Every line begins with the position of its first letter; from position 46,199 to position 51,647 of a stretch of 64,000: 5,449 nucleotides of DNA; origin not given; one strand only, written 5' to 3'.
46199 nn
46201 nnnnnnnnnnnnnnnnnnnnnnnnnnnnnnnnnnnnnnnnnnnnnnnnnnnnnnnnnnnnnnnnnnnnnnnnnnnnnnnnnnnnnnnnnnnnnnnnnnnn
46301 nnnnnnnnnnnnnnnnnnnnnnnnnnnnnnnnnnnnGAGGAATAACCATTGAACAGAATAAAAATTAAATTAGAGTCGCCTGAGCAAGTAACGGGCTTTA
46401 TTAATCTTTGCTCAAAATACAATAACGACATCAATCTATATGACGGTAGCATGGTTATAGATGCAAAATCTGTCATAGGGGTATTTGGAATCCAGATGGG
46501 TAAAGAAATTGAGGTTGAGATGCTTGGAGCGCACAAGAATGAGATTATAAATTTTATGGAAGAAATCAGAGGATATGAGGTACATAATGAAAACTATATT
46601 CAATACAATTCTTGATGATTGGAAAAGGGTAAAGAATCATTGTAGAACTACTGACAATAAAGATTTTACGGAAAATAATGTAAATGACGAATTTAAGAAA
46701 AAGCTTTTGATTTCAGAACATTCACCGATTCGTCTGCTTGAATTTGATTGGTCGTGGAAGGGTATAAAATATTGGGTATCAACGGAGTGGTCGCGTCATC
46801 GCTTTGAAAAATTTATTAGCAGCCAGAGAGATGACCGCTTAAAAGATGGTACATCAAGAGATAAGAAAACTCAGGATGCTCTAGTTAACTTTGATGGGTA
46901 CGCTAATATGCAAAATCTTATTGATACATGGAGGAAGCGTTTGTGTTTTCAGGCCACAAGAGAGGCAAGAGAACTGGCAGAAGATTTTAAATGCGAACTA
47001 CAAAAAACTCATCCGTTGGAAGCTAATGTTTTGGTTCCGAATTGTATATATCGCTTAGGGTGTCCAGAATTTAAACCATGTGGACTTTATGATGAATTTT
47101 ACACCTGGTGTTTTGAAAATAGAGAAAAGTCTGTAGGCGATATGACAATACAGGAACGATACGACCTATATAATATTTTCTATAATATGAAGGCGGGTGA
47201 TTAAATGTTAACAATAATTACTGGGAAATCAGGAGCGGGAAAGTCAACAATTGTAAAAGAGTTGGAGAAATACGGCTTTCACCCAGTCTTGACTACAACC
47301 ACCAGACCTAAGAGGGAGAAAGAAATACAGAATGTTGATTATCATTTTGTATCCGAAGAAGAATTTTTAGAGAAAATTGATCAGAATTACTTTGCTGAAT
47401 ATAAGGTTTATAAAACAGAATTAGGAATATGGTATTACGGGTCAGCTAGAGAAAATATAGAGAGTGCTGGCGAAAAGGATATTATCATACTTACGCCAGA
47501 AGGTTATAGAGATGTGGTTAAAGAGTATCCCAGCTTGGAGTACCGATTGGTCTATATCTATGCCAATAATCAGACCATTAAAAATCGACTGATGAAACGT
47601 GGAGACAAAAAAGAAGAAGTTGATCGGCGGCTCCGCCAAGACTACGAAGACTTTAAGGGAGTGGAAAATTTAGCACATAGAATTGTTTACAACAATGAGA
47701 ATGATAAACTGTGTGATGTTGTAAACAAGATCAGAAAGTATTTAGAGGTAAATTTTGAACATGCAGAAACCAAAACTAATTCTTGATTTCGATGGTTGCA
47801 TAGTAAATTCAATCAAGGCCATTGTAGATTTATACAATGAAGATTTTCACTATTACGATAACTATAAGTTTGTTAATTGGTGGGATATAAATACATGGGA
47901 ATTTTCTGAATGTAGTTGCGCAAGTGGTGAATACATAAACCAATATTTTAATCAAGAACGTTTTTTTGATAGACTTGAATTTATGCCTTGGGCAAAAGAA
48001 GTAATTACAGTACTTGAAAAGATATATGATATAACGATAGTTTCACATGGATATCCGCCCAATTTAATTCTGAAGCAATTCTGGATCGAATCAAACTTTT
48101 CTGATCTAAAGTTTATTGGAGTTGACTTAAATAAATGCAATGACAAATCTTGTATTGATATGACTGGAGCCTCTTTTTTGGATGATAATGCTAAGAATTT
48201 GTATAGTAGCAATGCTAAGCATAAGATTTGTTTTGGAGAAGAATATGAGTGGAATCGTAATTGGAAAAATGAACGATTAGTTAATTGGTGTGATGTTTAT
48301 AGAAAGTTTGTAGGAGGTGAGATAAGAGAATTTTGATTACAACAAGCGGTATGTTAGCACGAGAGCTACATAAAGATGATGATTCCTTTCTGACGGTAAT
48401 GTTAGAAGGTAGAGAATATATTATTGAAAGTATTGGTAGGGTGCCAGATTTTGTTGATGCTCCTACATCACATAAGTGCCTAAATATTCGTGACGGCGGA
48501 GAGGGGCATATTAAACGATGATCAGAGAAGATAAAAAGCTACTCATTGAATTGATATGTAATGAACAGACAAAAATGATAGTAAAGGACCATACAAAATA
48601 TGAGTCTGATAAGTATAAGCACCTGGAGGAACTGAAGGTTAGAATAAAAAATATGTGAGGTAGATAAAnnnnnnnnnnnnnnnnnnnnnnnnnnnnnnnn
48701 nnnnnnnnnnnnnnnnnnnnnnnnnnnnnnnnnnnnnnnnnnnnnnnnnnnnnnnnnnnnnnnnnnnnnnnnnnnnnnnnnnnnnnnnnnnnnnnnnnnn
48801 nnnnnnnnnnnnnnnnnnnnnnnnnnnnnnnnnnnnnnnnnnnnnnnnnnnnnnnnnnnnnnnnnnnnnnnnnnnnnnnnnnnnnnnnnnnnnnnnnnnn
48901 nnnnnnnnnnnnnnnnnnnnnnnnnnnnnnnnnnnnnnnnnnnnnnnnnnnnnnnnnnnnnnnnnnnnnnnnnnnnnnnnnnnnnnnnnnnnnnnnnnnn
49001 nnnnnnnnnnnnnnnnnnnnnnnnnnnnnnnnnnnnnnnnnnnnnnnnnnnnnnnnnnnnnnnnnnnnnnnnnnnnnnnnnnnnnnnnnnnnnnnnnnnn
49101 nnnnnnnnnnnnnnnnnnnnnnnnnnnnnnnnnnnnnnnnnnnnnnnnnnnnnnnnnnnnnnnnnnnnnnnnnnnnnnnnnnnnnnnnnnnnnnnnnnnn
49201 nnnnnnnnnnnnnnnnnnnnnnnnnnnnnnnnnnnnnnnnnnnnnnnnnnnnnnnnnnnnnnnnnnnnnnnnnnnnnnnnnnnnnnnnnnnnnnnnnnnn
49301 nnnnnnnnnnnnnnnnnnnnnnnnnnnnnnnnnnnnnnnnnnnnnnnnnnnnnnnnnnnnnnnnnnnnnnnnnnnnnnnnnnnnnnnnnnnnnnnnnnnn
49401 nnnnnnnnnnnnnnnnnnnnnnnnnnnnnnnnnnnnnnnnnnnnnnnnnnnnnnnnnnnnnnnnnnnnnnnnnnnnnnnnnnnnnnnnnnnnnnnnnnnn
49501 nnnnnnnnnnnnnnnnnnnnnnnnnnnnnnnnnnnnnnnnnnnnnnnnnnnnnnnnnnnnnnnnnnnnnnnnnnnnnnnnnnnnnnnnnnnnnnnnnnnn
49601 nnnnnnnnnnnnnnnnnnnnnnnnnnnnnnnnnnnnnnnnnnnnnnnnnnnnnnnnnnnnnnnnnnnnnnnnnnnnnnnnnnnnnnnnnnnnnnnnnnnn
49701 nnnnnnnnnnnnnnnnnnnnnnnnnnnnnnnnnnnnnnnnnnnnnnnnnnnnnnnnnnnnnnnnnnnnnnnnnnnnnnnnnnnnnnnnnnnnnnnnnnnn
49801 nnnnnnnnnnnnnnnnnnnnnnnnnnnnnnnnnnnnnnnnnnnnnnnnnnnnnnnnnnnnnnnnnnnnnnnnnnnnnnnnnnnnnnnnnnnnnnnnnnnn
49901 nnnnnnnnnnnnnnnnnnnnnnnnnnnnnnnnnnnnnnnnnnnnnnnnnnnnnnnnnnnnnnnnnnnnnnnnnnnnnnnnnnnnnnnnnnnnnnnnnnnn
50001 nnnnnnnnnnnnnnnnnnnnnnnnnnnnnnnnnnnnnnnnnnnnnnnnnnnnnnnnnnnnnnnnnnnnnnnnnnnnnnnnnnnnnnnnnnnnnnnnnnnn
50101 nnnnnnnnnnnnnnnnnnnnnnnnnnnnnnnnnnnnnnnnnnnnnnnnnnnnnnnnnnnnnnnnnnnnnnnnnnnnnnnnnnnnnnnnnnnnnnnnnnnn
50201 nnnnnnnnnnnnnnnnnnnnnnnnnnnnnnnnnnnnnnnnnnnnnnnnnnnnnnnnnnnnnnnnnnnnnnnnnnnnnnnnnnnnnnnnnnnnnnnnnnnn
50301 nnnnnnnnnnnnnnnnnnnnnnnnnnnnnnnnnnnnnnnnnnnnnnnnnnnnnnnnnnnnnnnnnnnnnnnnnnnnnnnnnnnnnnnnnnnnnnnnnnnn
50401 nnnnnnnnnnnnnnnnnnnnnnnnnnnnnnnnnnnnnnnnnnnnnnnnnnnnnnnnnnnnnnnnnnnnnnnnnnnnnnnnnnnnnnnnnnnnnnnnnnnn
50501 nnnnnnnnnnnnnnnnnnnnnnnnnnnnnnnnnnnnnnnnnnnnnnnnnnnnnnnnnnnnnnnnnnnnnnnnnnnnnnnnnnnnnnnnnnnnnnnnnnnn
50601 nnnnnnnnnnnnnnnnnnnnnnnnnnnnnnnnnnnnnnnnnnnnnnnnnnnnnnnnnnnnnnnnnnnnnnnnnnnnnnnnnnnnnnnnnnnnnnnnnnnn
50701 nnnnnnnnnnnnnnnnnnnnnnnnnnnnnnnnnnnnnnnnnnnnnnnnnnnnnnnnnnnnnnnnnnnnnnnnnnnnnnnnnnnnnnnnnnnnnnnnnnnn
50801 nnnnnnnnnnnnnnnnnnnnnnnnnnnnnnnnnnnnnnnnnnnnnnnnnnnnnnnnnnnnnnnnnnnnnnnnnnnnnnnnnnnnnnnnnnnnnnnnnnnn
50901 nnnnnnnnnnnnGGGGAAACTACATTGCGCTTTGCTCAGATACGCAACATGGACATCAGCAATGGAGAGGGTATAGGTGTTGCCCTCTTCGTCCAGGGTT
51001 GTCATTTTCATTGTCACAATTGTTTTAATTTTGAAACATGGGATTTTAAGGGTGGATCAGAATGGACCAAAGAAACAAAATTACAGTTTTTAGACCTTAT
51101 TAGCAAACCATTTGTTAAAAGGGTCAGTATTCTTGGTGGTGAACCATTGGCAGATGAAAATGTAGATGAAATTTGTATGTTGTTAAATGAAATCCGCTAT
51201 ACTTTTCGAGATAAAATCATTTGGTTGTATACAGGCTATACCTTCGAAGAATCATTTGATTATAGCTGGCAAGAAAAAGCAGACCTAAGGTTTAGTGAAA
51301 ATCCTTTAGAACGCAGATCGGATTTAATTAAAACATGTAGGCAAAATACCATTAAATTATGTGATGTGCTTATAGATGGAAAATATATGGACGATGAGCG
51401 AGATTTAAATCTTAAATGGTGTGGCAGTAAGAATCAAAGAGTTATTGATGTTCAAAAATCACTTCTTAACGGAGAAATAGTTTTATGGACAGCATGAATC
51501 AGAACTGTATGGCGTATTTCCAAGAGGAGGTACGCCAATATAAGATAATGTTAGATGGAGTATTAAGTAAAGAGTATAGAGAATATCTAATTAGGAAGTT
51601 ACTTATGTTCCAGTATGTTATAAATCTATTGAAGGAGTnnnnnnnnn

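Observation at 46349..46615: Phage-encoded Crh-like HPr (His15 lost, Ser46 site kept) next to nucleotide-metabolism genes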

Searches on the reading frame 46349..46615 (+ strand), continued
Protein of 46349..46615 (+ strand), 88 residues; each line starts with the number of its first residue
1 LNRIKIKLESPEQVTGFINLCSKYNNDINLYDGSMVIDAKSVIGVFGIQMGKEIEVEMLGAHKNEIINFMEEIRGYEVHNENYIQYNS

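Call 58: search_protein_families(library=pfam, proteins=[L079:5185-5850:+, L050:5244-6089:+, L025:5283-5978:+, L028:5203-5979:+, L075:5202-5921:+, L057:5228-5803:+, L074:5246-6142:+, L027:5221-6270:+, L041:5209-6261:+, L093:3223-4461:+], max_evalue=0.001)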
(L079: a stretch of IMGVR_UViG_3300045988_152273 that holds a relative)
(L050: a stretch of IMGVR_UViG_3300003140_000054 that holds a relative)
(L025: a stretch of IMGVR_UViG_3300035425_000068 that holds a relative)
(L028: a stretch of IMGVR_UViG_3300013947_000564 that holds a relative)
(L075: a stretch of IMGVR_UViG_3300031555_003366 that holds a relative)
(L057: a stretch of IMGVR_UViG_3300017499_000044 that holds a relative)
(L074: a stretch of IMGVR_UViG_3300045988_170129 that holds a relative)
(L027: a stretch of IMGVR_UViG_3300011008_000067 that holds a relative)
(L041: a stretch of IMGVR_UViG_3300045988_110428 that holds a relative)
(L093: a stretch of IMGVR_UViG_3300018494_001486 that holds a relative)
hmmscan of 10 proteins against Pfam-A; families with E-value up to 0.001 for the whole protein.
L079:5185-5850:+ (221 aa): 1 family
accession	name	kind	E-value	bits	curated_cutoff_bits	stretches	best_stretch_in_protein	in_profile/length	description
PF08239.17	SH3_3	-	2.1e-07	31.4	27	1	51-102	2-54/54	Bacterial SH3 domain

L050:5244-6089:+ (281 aa): 1 family
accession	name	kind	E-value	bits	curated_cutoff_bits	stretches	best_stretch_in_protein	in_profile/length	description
PF00303.24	Thymidylat_synt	-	2.8e-61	207.4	24.3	1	11-277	6-262/266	Thymidylate synthase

L025:5283-5978:+ (231 aa): 0 families

L028:5203-5979:+ (258 aa): 1 family
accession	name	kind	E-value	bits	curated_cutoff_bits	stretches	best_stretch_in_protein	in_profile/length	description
PF02511.20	Thy1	-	2.1e-63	214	24.8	1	21-228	1-191/191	Thymidylate synthase complementing protein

L075:5202-5921:+ (239 aa): 0 families

L057:5228-5803:+ (191 aa): 6 families
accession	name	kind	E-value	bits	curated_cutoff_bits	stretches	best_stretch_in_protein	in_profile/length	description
PF00625.27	Guanylate_kin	-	3e-11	43.8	25.2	1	10-174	3-169/182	Guanylate kinase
PF13238.12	AAA_18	-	1.9e-09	38.5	29.4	1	13-145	2-120/128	AAA domain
PF01712.25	dNK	-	1.5e-06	28.5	27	0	89-142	93-149/203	Deoxynucleoside kinase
PF02223.23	Thymidylate_kin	-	9e-06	25.9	27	0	100-150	102-151/185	Thymidylate kinase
PF13671.12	AAA_33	-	1.4e-05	25.9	27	1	13-144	3-126/143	AAA domain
PF13207.12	AAA_17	-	0.00031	21.5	27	0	16-139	2-125/136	AAA domain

L074:5246-6142:+ (298 aa): 1 family
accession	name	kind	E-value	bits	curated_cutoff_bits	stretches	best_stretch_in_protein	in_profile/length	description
PF00303.24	Thymidylat_synt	-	4.1e-57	193.8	24.3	1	15-294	5-262/266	Thymidylate synthase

L027:5221-6270:+ (349 aa): 2 families
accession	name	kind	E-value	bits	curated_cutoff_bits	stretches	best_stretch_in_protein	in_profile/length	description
PF10127.15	RlaP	-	5.6e-20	72.5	23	1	27-148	18-141/249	RNA repair pathway DNA polymerase beta family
PF01909.29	NTP_transf_2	-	1.3e-05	25.9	21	1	31-54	14-37/93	Nucleotidyltransferase domain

L041:5209-6261:+ (350 aa): 1 family
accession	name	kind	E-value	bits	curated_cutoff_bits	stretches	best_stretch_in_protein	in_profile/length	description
PF10127.15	RlaP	-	7.3e-16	59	23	1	32-154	16-142/249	RNA repair pathway DNA polymerase beta family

L093:3223-4461:+ (412 aa): 2 families
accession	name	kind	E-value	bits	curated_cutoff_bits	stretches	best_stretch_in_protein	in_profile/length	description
PF13597.11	NRDD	-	7.9e-60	203.5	26.2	1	114-398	2-250/562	Anaerobic ribonucleoside-triphosphate reductase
PF03477.21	ATP-cone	-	8.5e-22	77.9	25.8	1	1-88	1-87/88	ATP cone domain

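Call 63: search_protein_families(library=padloc, proteins=[window:46349-46615:+, L001:6001-6237:+], max_evalue=0.01)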
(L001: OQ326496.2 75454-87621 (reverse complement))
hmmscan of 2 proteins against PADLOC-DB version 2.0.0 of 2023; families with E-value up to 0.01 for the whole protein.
window:46349-46615:+ (88 aa): 0 families

L001:6001-6237:+ (78 aa): 0 families

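Call 71: fold_search(model_id=the predicted structure, library=viral)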
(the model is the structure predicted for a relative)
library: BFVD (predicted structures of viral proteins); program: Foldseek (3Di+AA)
matches with E <= 10: 409; with E <= 0.001: 2
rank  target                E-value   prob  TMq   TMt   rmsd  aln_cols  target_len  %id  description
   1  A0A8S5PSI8            6.5e-05  1.00  0.75  0.81   2.2        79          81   22  Catabolite control protein A [Siphoviridae sp. ct96x5]
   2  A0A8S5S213            3.3e-04  1.00  0.75  0.78   2.3        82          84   26  PTS HPr component phosphorylation site [Siphoviridae sp. ctCIv11]
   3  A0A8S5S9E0            7.3e-02  1.00  0.72  0.72   2.2        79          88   10  HPr domain-containing protein [Phage sp. ctGns7]
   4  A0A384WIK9            9.4e-02  0.75  0.38  0.41   4.5        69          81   12  Uncharacterized protein [Escherichia phage IMM-002]
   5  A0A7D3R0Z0            2.3e-01  0.28  0.36  0.10  11.0        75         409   13  Uncharacterized protein [Fadolivirus FV1/VV64]
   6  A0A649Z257            3.7e-01  0.25  0.36  0.27  10.0        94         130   10  (no name in the UniProt tables at hand)
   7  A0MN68                3.9e-01  0.15  0.31  0.21   9.9        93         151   12  (no name in the UniProt tables at hand)
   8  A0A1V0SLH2            4.4e-01  0.25  0.41  0.15   8.2       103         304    7  Uncharacterized protein [Klosneuvirus KNV1]
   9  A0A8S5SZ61            4.4e-01  0.20  0.35  0.34  11.3       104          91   12  Uncharacterized protein [Siphoviridae sp. ctL4w2]
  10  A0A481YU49            4.7e-01  0.08  0.23  0.21  13.7        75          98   12  PAN domain protein [Marseillevirus LCMAC102]
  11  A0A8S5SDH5            5.7e-01  0.09  0.31  0.28  13.8       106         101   14  Uncharacterized protein [Siphoviridae sp. ctnpt50]
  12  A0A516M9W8            6.1e-01  0.35  0.40  0.47   3.7        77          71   10  (no name in the UniProt tables at hand)
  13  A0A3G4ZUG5            6.1e-01  0.15  0.33  0.06  12.1        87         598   10  Uncharacterized protein (Fragment) [Barrevirus sp.]
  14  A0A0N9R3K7            6.1e-01  0.08  0.22  0.07   9.0        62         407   11  PAN/APPLE-like domain containing protein [Chrysochromulina ericina virus CeV-01B]
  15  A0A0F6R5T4            7.0e-01  0.18  0.36  0.39   7.3        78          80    9  Uncharacterized protein [Sinorhizobium phage phiM9]
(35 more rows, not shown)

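Call 77: search_protein_families(library=ncbifam, proteins=[L025:5283-5978:+, L075:5202-5921:+], max_evalue=0.001)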
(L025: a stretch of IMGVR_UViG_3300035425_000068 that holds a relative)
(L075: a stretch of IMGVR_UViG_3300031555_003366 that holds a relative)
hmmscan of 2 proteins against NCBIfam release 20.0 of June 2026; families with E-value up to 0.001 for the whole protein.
L025:5283-5978:+ (231 aa): 0 families

L075:5202-5921:+ (239 aa): 0 families

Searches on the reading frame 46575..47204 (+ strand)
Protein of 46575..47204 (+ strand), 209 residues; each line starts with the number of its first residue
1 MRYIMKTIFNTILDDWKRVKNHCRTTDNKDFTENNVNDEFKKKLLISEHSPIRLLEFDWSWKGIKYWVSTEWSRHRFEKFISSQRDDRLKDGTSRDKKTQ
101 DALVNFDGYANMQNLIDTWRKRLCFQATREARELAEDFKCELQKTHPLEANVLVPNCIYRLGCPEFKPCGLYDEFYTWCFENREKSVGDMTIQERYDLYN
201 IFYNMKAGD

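Call 3: search_protein_families(library=pfam, proteins=[window:46575-47204:+], max_evalue=1)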
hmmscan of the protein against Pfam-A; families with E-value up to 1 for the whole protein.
window:46575-47204:+ (209 aa): 1 family
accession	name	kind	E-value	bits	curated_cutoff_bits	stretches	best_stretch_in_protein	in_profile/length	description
PF02511.20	Thy1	-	8.4e-07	29.4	24.8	2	110-147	153-190/191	Thymidylate synthase complementing protein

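Call 5: search_protein_families(library=phrogs, proteins=[window:46575-47204:+], max_evalue=0.01)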
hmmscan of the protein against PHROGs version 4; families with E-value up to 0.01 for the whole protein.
window:46575-47204:+ (209 aa): 0 families

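Call 11: search_protein_families(library=ncbifam, proteins=[window:46575-47204:+], max_evalue=1)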
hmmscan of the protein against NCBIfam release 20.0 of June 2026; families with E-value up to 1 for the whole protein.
window:46575-47204:+ (209 aa): 2 families
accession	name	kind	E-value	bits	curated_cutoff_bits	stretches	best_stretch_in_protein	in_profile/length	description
TIGR02170.1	thyX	equivalog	1.4e-05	24.7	87.9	1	110-149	168-207/211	FAD-dependent thymidylate synthase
NF008166.0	PRK10917.1-4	equivalog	0.14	10.2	864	1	67-149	219-299/705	ATP-dependent DNA helicase RecG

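Call 63: search_protein_families(library=padloc, proteins=[window:46587-47204:+], max_evalue=0.01)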
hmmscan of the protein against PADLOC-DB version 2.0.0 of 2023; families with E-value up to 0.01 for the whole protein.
window:46587-47204:+ (205 aa): 0 families

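Call 77: search_protein_families(library=ncbifam, proteins=[window:46587-47204:+], max_evalue=0.001)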
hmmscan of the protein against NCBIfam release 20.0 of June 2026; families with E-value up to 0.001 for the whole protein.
window:46587-47204:+ (205 aa): 1 family
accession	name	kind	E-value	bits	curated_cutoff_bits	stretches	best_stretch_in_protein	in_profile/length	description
TIGR02170.1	thyX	equivalog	1.2e-05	24.9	87.9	0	106-145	168-207/211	FAD-dependent thymidylate synthase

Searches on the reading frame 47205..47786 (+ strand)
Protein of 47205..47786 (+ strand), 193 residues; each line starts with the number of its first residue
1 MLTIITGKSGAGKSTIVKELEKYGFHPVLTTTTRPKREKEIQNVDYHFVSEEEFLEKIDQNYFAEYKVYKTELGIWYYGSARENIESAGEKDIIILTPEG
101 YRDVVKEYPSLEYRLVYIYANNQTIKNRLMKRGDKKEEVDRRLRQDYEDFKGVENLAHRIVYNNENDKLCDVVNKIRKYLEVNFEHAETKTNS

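Call 3: search_protein_families(library=pfam, proteins=[window:47205-47786:+], max_evalue=1)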
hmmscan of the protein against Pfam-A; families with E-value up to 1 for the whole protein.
window:47205-47786:+ (193 aa): 26 families (the best 25 are shown)
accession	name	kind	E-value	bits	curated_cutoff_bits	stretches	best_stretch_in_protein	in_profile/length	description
PF00625.27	Guanylate_kin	-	1.2e-18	67.8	25.2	1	3-175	5-177/182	Guanylate kinase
PF13238.12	AAA_18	-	8.8e-08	33.1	29.4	1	4-141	2-120/128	AAA domain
PF03668.21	RapZ-like_N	-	0.00045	20.5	25.4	1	2-27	3-28/158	RapZ-like N-terminal domain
PF13671.12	AAA_33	-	0.0019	18.9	27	1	2-21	1-20/143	AAA domain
PF13555.12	AAA_29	-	0.0047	17.1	27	1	3-17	25-39/61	P-loop containing region of AAA domain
PF03193.22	RsgA_GTPase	-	0.0063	16.8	30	1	2-22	108-128/174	RsgA GTPase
PF13521.12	AAA_28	-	0.013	16.1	27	1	4-26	3-26/164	AAA domain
PF14792.12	DNA_pol_B_palm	-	0.017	15.8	25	1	57-157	9-96/113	DNA polymerase beta palm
PF05272.17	VapE-like_dom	-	0.017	15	25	1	2-69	53-118/217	Virulence-associated protein E-like domain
PF03215.21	Rad17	-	0.019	15.3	23.8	1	3-58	48-106/186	Rad17 P-loop domain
PF13207.12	AAA_17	-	0.021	15.5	27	0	6-26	1-22/136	AAA domain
PF07994.18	NAD_binding_5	-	0.027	14.4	25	1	106-178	115-186/321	Myo-inositol-1-phosphate synthase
PF20720.3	nSTAND3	-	0.028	14.6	27.2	1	3-21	20-38/155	Novel STAND NTPase 3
PF13401.12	AAA_22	-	0.029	15.1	27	1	2-22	7-27/130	AAA domain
PF01712.25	dNK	-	0.034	14.4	27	0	113-138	124-149/203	Deoxynucleoside kinase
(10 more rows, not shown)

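Call 5: search_protein_families(library=phrogs, proteins=[window:47205-47786:+], max_evalue=0.01)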
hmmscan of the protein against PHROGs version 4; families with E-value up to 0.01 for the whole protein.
window:47205-47786:+ (193 aa): 4 families
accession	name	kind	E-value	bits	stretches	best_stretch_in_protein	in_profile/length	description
phrog_1815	-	other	2.3e-44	153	1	1-180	4-186/197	guanylate kinase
phrog_761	-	other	0.00016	22.4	1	116-166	139-186/362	thymidylate kinase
phrog_10160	-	unknown function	0.0036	18.5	1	45-67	3-25/78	-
phrog_2071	-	other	0.006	17.4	0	1-29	17-39/282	ATPase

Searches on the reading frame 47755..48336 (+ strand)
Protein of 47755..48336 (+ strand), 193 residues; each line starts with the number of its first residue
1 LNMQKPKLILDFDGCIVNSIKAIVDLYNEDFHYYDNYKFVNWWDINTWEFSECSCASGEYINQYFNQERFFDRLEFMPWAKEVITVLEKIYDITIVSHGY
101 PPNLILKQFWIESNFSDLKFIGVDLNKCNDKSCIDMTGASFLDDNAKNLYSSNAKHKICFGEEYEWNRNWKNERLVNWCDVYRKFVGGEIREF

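Call 3: search_protein_families(library=pfam, proteins=[window:47755-48336:+], max_evalue=1)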
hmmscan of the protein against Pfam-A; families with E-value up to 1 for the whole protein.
window:47755-48336:+ (193 aa): 2 families
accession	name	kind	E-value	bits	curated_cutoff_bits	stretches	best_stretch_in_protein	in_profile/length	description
PF06941.18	NT5C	-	2.8e-14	53.8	24.8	1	8-183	4-172/180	5' nucleotidase, deoxy (Pyrimidine), cytosolic type C protein (NT5C)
PF13419.12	HAD_2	-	0.0044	17.6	23.8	1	9-98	2-103/178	Haloacid dehalogenase-like hydrolase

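Call 5: search_protein_families(library=phrogs, proteins=[window:47755-48336:+], max_evalue=0.01)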
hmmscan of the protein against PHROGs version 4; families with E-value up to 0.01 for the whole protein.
window:47755-48336:+ (193 aa): 2 families
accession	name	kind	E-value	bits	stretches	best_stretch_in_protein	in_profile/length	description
phrog_420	-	unknown function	9e-16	59.2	1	1-185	9-202/267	unknown function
phrog_2643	-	moron, auxiliary metabolic gene and host takeover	0.00025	21.7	1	2-160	3-154/182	5'-3' deoxyribonucleotidase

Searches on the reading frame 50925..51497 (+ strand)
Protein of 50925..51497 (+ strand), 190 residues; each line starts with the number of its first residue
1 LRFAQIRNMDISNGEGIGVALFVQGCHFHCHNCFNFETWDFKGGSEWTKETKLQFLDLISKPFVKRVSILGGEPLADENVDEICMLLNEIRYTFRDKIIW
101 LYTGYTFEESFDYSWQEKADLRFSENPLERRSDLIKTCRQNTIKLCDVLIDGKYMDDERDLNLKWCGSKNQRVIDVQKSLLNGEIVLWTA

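Call 53: search_protein_families(library=pfam, proteins=[window:50925-51497:+], max_evalue=0.001)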
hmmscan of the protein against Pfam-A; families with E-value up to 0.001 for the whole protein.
window:50925-51497:+ (190 aa): 2 families
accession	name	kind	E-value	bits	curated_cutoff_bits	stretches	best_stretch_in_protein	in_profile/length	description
PF13353.11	Fer4_12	-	8.5e-39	133.4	22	1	13-174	2-137/137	4Fe-4S single cluster domain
PF04055.27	Radical_SAM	-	3e-07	31.2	29.5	1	22-105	3-87/166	Radical SAM superfamily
